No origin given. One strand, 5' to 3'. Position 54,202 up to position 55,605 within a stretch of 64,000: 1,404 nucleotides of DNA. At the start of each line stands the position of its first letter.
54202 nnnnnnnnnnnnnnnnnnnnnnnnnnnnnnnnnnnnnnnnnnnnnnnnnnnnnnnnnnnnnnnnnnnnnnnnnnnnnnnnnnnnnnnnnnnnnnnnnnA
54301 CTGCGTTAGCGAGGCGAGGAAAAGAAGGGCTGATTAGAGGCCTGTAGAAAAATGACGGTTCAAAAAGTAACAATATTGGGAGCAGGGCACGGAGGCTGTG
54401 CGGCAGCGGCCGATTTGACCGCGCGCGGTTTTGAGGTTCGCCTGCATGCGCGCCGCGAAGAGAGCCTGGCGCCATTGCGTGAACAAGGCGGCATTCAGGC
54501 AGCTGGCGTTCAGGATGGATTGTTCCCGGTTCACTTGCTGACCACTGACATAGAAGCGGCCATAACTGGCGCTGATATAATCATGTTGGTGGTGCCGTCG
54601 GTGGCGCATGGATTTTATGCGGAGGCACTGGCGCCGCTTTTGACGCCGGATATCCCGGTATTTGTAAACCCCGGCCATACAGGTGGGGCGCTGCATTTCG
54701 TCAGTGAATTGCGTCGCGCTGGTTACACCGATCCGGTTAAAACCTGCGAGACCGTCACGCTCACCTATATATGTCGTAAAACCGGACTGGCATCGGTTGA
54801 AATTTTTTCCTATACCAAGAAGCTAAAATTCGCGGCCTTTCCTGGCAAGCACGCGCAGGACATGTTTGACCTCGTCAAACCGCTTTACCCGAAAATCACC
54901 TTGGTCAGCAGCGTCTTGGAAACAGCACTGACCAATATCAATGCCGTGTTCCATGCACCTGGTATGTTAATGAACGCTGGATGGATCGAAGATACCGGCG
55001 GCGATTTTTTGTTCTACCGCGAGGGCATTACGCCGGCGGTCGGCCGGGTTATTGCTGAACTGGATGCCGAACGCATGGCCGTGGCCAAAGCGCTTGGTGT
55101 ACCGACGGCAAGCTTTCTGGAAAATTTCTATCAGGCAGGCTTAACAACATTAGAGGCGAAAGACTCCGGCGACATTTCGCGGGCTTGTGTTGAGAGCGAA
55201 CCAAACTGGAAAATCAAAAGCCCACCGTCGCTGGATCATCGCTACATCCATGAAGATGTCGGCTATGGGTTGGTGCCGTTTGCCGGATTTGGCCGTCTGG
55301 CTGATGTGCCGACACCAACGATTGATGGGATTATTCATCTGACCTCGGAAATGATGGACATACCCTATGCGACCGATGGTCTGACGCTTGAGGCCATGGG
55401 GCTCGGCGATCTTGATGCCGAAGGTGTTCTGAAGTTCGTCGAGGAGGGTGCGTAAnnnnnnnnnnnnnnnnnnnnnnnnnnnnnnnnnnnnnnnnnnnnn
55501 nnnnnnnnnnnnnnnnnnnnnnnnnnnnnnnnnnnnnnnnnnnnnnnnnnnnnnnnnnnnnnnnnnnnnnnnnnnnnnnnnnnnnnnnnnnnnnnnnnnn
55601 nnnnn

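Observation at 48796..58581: Coenzyme F420 biosynthesis operon placed back-to-back with a 2+2 cassette of opine-dehydrogenase-like and Mer/Fgd-like LLM enzymes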

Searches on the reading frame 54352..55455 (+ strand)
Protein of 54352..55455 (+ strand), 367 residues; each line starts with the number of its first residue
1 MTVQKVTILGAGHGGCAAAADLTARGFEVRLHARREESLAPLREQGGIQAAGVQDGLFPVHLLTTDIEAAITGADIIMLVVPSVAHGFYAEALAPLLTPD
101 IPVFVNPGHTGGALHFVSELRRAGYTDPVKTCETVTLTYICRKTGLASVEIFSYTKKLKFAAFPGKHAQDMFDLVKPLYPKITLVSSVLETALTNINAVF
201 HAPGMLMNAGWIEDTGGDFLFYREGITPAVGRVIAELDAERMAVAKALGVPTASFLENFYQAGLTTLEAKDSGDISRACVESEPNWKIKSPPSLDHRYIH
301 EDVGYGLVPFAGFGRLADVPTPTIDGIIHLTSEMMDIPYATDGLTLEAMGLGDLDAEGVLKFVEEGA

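Call 3: search_protein_families(library=pfam, proteins=[window:54352-55455:+])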
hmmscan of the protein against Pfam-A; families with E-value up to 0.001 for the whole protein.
window:54352-55455:+ (367 aa): 5 families
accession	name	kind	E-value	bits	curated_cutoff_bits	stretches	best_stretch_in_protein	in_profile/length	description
PF02317.23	Octopine_DH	-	3.3e-44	151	30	1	185-335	2-150/150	NAD/NADP octopine/nopaline dehydrogenase, alpha-helical domain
PF01210.29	NAD_Gly3P_dh_N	-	1.1e-08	35.6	23.1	1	5-102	1-98/158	NAD-dependent glycerol-3-phosphate dehydrogenase N-terminus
PF03807.23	F420_oxidored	-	2.7e-05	25.1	21.6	1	5-93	1-79/94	NADP oxidoreductase coenzyme F420-dependent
PF02558.23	ApbA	-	6.7e-05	23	22.2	1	6-103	1-96/150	Ketopantoate reductase PanE/ApbA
PF01134.28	GIDA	-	0.00037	20.1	22.1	1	5-41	1-37/391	Glucose inhibited division protein A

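Call 4: search_protein_families(library=ncbifam, proteins=[window:54352-55455:+])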
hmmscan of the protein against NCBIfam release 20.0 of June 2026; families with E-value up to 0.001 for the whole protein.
window:54352-55455:+ (367 aa): 8 families
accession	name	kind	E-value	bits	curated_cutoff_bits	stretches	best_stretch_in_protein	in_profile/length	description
NF000942.0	PRK00094.1-4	subfamily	1.6e-09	37.4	257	1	4-104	3-103/334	NAD(P)H-dependent glycerol-3-phosphate dehydrogenase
NF011211.0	PRK14618.1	equivalog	3.5e-09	36.3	489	1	4-86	5-87/328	NAD(P)H-dependent glycerol-3-phosphate dehydrogenase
NF000939.0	PRK00094.1-1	equivalog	8.7e-07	28.3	473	1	4-101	6-103/339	NAD(P)H-dependent glycerol-3-phosphate dehydrogenase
NF000940.0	PRK00094.1-2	subfamily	1.2e-06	28.3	202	1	5-103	2-99/330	NAD(P)H-dependent glycerol-3-phosphate dehydrogenase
NF000941.0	PRK00094.1-3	equivalog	1.9e-06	27.4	423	1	4-99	2-97/336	NAD(P)H-dependent glycerol-3-phosphate dehydrogenase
NF005089.0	PRK06522.1-4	subfamily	8.8e-06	25.3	223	1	5-101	2-95/326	2-dehydropantoate 2-reductase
NF000946.0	PRK00094.2-4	equivalog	0.00021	20.4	455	1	3-98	4-99/342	NAD(P)H-dependent glycerol-3-phosphate dehydrogenase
NF006083.0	PRK08229.1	equivalog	0.00022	20.3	371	1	4-101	3-101/341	2-dehydropantoate 2-reductase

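Call 10: find_homologous_proteins(query=window:54352-55455:+)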
Query window:54352-55455:+ (367 aa): 2127 proteins with E <= 0.001 among 8000 candidates; the best 120 are listed.
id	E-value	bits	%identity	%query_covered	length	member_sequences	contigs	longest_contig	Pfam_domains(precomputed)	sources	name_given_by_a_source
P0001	3.6e-235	798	98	100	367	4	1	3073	PF02317.24,PF01210.30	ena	-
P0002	9.6e-229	777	94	100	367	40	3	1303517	PF02317.24,PF02558.23,PF01210.30,PF03807.24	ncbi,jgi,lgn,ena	-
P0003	3.0e-225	765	93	100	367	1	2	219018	PF02317.24,PF02558.23,PF01210.30,PF03807.24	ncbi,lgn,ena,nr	ncbi:MAG: NADP transhydrogenase subunit alpha [Alphaproteobacteria bacterium]|nr:NADP transhydrogena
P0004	1.4e-223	760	93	100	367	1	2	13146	PF02317.24,PF01210.30,PF03807.24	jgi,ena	-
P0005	6.7e-223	758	92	100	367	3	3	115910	PF02317.24,PF02558.23,PF01210.30,PF03807.24,PF07991.19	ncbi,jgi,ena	ncbi:MAG: NAD/NADP octopine/nopaline dehydrogenase family protein [Alphaproteobacteria bacterium]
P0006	8.1e-219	744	90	100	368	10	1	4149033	PF02317.24,PF01210.30,PF03807.24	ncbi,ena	-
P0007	1.1e-211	721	86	100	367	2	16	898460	PF02317.24,PF02558.23,PF01210.30,PF03807.24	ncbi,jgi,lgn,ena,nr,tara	ncbi:MAG: NAD/NADP octopine/nopaline dehydrogenase [Rhodospirillaceae bacterium]|nr:NAD/NADP octopin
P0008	4.6e-209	712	85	99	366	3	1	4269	PF02317.24,PF01210.30,PF03807.24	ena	-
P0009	2.1e-206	703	84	99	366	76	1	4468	PF02317.24,PF01210.30,PF03807.24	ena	-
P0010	3.9e-190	650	78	100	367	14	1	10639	PF02317.24,PF02558.23,PF01210.30,PF03807.24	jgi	jgi:opine dehydrogenase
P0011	1.2e-189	648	79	95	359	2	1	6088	PF02317.24,PF01210.30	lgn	-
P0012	4.8e-189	646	77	100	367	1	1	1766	PF02317.24,PF01210.30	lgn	-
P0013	3.3e-188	643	77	100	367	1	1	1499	PF02317.24,PF02558.23,PF01210.30,PF03807.24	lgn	-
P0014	3.8e-186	637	77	100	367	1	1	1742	PF02317.24,PF02558.23,PF01210.30,PF03807.24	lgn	-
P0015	4.4e-184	630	77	100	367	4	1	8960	PF02317.24,PF02558.23,PF01210.30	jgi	jgi:opine dehydrogenase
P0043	5.5e-175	600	73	94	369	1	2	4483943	PF02317.24,PF02558.23,PF01210.30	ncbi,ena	-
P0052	3.6e-171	587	72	100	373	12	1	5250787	PF02317.24,PF01210.30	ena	-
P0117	2.3e-155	535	65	100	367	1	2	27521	PF02317.24,PF01210.30,PF03807.24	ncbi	ncbi:MAG: NAD/NADP octopine/nopaline dehydrogenase family protein [Xanthobacteraceae bacterium]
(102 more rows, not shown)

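Call 12: find_encoding_contigs(protein=P0007, flank=10000, max_places=3)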
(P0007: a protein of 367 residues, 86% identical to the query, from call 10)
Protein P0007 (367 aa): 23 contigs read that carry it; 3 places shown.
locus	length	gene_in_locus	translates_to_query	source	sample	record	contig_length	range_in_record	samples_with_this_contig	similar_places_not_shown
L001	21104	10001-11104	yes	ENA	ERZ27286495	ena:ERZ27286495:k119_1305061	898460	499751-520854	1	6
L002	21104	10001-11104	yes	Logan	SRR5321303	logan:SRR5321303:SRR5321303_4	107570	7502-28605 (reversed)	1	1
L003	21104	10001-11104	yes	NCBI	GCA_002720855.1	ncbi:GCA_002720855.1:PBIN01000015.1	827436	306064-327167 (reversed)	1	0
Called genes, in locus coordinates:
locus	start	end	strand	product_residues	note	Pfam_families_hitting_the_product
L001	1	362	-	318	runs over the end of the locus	PF03480:DctP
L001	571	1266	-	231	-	PF00857:Isochorismatase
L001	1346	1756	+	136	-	PF12973:Cupin_7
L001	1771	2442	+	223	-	PF01738:DLH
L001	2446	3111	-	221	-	PF00990:GGDEF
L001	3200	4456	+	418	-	PF05977:MFS_3, PF07690:MFS_1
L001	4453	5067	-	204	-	PF01983:CofC, PF12804:NTP_transf_3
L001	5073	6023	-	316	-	PF01933:CofD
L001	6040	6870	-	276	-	PF01996:F420_ligase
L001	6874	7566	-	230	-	PF03807:F420_oxidored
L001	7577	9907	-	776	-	PF04055:Radical_SAM, PF19288:CofH_C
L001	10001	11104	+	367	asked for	PF01210:NAD_Gly3P_dh_N, PF02558:ApbA (weak), PF03807:F420_oxidored (weak), PF02317:Octopine_DH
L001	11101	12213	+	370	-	PF01210:NAD_Gly3P_dh_N (weak), PF02317:Octopine_DH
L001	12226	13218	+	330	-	PF00296:Bac_luciferase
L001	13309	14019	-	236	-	-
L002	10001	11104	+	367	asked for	PF01210:NAD_Gly3P_dh_N, PF02558:ApbA (weak), PF03807:F420_oxidored (weak), PF02317:Octopine_DH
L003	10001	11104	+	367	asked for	PF01210:NAD_Gly3P_dh_N, PF02558:ApbA (weak), PF03807:F420_oxidored (weak), PF02317:Octopine_DH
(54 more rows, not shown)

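Call 13: find_encoding_contigs(protein=P0117, flank=10000, max_places=2)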
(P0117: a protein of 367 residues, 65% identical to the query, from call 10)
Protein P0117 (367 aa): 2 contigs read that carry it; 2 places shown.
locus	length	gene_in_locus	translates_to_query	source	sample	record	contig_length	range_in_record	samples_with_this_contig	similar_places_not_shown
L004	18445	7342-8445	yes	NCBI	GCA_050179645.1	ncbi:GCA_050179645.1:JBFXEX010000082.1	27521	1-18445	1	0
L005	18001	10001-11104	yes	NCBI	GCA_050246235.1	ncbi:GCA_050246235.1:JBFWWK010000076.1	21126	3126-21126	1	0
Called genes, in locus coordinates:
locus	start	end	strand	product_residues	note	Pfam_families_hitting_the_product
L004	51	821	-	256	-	-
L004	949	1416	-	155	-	-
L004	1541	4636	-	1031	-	PF00515:TPR_1 (faint), PF07719:TPR_2 (faint), PF13374:TPR_10 (faint), PF13424:TPR_12, PF12770:CHAT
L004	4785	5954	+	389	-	PF02746:MR_MLE_N, PF13378:MR_MLE_C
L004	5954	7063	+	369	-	PF01210:NAD_Gly3P_dh_N, PF02558:ApbA, PF03446:NAD_binding_2 (faint), PF03807:F420_oxidored (faint), PF07991:KARI_N (faint), PF02317:Octopine_DH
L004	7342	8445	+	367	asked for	PF01210:NAD_Gly3P_dh_N, PF03807:F420_oxidored (weak), PF02317:Octopine_DH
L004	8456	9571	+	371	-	PF01321:Creatinase_N, PF00557:Peptidase_M24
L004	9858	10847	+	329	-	PF00296:Bac_luciferase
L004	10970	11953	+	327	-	PF03401:TctC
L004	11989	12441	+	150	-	PF07331:TctB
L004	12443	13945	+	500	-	PF01970:TctA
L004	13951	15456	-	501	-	PF00501:AMP-binding, PF13193:AMP-binding_C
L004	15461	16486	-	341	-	PF08240:ADH_N, PF00107:ADH_zinc_N, PF13602:ADH_zinc_N_2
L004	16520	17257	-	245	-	PF00378:ECH_1, PF16113:ECH_2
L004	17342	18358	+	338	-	PF04909:Amidohydro_2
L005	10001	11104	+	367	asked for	PF01210:NAD_Gly3P_dh_N, PF03807:F420_oxidored (weak), PF02317:Octopine_DH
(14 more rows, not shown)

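Call 16: search_solved_structures(query=window:54352-55455:+, max_evalue=0.001)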
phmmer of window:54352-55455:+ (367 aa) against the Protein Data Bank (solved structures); distinct sequences matched with E-value up to 0.001: 3.
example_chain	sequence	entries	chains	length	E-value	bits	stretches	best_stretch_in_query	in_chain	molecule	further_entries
1bg6_A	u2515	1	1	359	8.1e-56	193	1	6-364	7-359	N-(1-D-CARBOXYLETHYL)-L-NORVALINE DEHYDROGENASE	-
3c7a_A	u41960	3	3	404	2.9e-09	39.9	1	61-344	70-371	Octopine dehydrogenase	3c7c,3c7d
3iqd_B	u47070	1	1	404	3.7e-09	39.5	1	61-344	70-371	Octopine dehydrogenase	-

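Call 22: find_encoding_contigs(protein=P0043, flank=10000, max_places=2)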
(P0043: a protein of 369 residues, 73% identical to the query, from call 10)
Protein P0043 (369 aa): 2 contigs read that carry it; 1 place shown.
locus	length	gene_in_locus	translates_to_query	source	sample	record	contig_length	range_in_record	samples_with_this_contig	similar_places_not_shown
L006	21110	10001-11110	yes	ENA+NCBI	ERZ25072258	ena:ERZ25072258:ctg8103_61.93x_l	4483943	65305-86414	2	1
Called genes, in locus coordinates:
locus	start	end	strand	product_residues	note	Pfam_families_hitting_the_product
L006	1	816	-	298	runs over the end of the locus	PF17284:Spermine_synt_N, PF01564:Spermine_synth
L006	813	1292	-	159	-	PF02675:AdoMet_dc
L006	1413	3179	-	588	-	PF02771:Acyl-CoA_dh_N, PF02770:Acyl-CoA_dh_M, PF00441:Acyl-CoA_dh_1, PF22924:ACOX_C_alpha1, PF12806:Acyl-CoA_dh_C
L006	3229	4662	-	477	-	PF01565:FAD_binding_4, PF02913:FAD-oxidase_C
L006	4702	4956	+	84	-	-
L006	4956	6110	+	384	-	PF02746:MR_MLE_N, PF13378:MR_MLE_C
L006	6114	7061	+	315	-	-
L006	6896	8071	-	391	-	PF01321:Creatinase_N, PF00557:Peptidase_M24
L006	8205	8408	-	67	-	-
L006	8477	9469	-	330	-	PF00296:Bac_luciferase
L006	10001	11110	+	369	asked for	PF01210:NAD_Gly3P_dh_N, PF02558:ApbA (weak), PF02317:Octopine_DH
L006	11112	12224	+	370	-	PF02317:Octopine_DH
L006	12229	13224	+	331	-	PF00296:Bac_luciferase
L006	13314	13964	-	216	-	PF13701:DDE_Tnp_1_4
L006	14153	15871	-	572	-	PF13173:AAA_14, PF13635:DUF4143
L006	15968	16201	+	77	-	-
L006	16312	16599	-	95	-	PF01381:HTH_3 (weak)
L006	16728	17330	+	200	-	-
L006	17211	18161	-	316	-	PF01300:Sua5_yciO_yrdC, PF03481:Sua5_C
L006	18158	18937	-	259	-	PF00459:Inositol_P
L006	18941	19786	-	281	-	PF00106:adh_short, PF08659:KR (weak), PF01370:Epimerase (weak), PF13561:adh_short_C2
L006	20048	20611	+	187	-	-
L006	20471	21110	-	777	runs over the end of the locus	PF01315:Ald_Xan_dh_C, PF02738:MoCoBD_1, PF20256:MoCoBD_2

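Call 23: find_encoding_contigs(protein=P0052, flank=10000, max_places=2)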
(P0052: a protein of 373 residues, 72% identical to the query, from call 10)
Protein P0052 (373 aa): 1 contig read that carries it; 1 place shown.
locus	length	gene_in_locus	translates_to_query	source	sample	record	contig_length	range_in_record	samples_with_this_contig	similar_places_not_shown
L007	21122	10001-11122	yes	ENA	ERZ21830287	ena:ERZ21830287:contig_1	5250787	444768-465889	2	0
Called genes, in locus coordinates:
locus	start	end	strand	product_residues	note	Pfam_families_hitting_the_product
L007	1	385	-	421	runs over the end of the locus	PF05977:MFS_3, PF07690:MFS_1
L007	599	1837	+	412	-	PF04909:Amidohydro_2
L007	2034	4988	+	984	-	PF01315:Ald_Xan_dh_C, PF02738:MoCoBD_1, PF20256:MoCoBD_2, PF06240:COXG, PF10604:Polyketide_cyc2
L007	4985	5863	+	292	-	PF00941:FAD_binding_5, PF03450:CO_deh_flav_C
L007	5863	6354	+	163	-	PF00111:Fer2, PF01799:Fer2_2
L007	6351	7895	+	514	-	PF00501:AMP-binding, PF13193:AMP-binding_C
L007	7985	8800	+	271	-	PF00378:ECH_1, PF16113:ECH_2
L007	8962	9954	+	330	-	PF00296:Bac_luciferase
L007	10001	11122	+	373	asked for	PF01210:NAD_Gly3P_dh_N (weak), PF02317:Octopine_DH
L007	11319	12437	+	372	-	PF02317:Octopine_DH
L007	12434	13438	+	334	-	PF00296:Bac_luciferase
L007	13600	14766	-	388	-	PF07690:MFS_1, PF06779:MFS_4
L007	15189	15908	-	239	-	PF06707:DUF1194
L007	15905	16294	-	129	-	PF01042:Ribonuc_L-PSP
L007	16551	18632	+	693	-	PF05378:Hydant_A_N, PF01968:Hydantoinase_A, PF19278:Hydant_A_C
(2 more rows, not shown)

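Call 26: find_related_loci(query=A1, collection=genome_contigs, flank=10000)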
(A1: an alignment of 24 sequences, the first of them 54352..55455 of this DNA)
Query A1 (367 aa) in genome_contigs; peptide patterns used: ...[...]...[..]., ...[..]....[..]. (x = any residue, [..] = any of these).
599 stretches matched a pattern (row limit reached: there are more); 560 encode a relative of the query (tblastn E <= 1e-3); the best 80 are kept; 80 distinct loci.
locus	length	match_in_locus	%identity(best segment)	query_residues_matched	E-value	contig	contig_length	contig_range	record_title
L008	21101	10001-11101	94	1-367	0e+0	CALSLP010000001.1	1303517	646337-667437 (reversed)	MAG: uncultured Alphaproteobacteria bacterium isolate A_MB73 genome assembly, contig: contig_9910_A_MB73, whole genome s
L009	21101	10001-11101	93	1-367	0e+0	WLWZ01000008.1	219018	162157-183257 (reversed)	MAG: Alphaproteobacteria bacterium isolate MH-Pat-SR_metabat2_25 NODE_49_length_219018_cov_6.442339, whole genome shotgu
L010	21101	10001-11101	92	1-367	0e+0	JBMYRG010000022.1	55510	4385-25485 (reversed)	MAG: Alphaproteobacteria bacterium isolate ME_XS_2303_bin_60 ME_XS_2303_bin_60_21, whole genome shotgun sequence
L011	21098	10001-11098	90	1-366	0e+0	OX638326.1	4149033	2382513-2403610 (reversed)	MAG: uncultured Alphaproteobacteria bacterium isolate 36580269-0a0b-41f5-a0f3-8f7859907d82 genome assembly, chromosome:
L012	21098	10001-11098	86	1-366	0e+0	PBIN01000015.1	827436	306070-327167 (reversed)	MAG: Rhodospirillaceae bacterium isolate SP3 MHASMcontig_2546317, whole genome shotgun sequence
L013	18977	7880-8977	85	1-366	0e+0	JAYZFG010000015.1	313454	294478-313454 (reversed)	MAG: Pseudomonadota bacterium isolate XB_MAG160 DB_MAG160_0015, whole genome shotgun sequence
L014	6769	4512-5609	84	1-366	0e+0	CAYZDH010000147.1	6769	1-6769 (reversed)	MAG TPA_asm: uncultured Rhodospirillaceae bacterium isolate SRP092796_co3_660 genome assembly, contig: NODE_28047_length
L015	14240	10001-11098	78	1-366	0e+0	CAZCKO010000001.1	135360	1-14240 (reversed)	MAG TPA_asm: uncultured Rhodospirillaceae bacterium isolate SRP077602_co4_646 genome assembly, contig: NODE_89_length_13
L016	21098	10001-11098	77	1-366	0e+0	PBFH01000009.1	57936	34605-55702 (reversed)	MAG: Rhodospirillaceae bacterium isolate SP3103 86302, whole genome shotgun sequence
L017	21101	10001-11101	77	1-367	0e+0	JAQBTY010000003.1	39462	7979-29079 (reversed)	MAG: Proteobacteria bacterium isolate casp150-mb.13 NODE_2655_length_39462_cov_0.078830, whole genome shotgun sequence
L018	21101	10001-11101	75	1-367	1e-179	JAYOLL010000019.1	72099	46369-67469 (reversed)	MAG: Rhodospirillales bacterium isolate 139571_S172_metabat_bins_sspec.tsv.033 NODE_258_length_72099_cov_12.500750, whol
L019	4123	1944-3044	74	1-367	3e-180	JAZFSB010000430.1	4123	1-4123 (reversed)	MAG: Alphaproteobacteria bacterium isolate BS1bin.27 BS1bin.27_430, whole genome shotgun sequence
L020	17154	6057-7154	73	1-366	3e-173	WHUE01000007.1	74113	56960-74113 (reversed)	MAG: Alphaproteobacteria bacterium isolate Dino_bin58 NODE_7_length_74113_cov_13.309217, whole genome shotgun sequence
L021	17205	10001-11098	73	1-366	6e-173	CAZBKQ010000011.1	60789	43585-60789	MAG TPA_asm: uncultured Rhodospirillaceae bacterium isolate SRP134809_co1_146 genome assembly, contig: NODE_820_length_6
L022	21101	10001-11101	75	1-367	8e-178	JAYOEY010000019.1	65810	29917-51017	MAG: Rhodospirillales bacterium isolate 139552_S154_concoct_bins.tsv.156 NODE_380_length_65810_cov_36.280785, whole geno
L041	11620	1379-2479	66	1-367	3e-150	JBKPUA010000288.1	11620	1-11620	MAG: Pseudomonadota bacterium isolate GM_HAYS_MAG_00042 GM_HAYS_000000829188, whole genome shotgun sequence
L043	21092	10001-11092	65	3-366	4e-149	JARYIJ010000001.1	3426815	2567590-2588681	MAG: Pseudolabrys sp. isolate bin_2003 contig_2112, whole genome shotgun sequence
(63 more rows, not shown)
